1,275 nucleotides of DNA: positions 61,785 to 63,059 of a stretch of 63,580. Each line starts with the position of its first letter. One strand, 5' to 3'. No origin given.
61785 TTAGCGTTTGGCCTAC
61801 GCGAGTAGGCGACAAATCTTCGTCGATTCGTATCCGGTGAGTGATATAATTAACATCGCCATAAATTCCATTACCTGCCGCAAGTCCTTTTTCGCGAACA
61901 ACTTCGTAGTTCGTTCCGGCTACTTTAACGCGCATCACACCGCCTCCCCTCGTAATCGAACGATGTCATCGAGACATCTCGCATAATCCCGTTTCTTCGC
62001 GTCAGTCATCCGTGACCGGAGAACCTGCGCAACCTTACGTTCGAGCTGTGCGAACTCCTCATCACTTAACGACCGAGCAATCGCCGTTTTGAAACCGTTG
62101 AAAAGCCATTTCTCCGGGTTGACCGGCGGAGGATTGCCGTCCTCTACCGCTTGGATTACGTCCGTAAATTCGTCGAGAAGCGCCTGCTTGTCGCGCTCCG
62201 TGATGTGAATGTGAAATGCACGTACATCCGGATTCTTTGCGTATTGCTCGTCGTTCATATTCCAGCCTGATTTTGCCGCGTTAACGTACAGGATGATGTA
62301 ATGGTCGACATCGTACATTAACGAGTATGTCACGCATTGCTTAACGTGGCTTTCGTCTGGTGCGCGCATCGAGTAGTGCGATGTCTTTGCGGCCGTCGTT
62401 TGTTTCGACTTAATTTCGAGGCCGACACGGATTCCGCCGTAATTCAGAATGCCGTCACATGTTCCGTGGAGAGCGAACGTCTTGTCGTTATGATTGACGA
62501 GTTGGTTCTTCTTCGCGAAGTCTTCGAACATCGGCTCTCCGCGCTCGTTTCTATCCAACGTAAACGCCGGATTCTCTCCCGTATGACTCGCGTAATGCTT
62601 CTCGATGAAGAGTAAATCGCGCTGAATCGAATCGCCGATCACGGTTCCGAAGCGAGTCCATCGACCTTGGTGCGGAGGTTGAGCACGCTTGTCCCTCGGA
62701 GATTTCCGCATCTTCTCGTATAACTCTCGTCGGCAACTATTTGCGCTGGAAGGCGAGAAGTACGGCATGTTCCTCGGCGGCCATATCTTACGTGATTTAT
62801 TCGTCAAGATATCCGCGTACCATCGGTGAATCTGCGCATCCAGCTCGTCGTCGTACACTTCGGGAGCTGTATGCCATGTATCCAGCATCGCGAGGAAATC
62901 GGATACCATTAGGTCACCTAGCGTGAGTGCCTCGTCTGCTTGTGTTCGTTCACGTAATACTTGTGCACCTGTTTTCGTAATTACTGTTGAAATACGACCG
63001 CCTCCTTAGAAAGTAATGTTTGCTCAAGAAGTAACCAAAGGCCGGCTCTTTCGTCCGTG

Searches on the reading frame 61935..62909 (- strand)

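Call 19: search_protein_families(library=phrogs, proteins=[window:61935-62909:-], max_evalue=0.001)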
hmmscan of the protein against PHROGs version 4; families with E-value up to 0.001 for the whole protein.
window:61935-62909:- (324 aa): 1 family
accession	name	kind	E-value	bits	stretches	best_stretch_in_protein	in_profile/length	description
phrog_1706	-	DNA, RNA and nucleotide metabolism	2.8e-63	215.1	1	19-322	20-291/293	CRISPR/Cas system associated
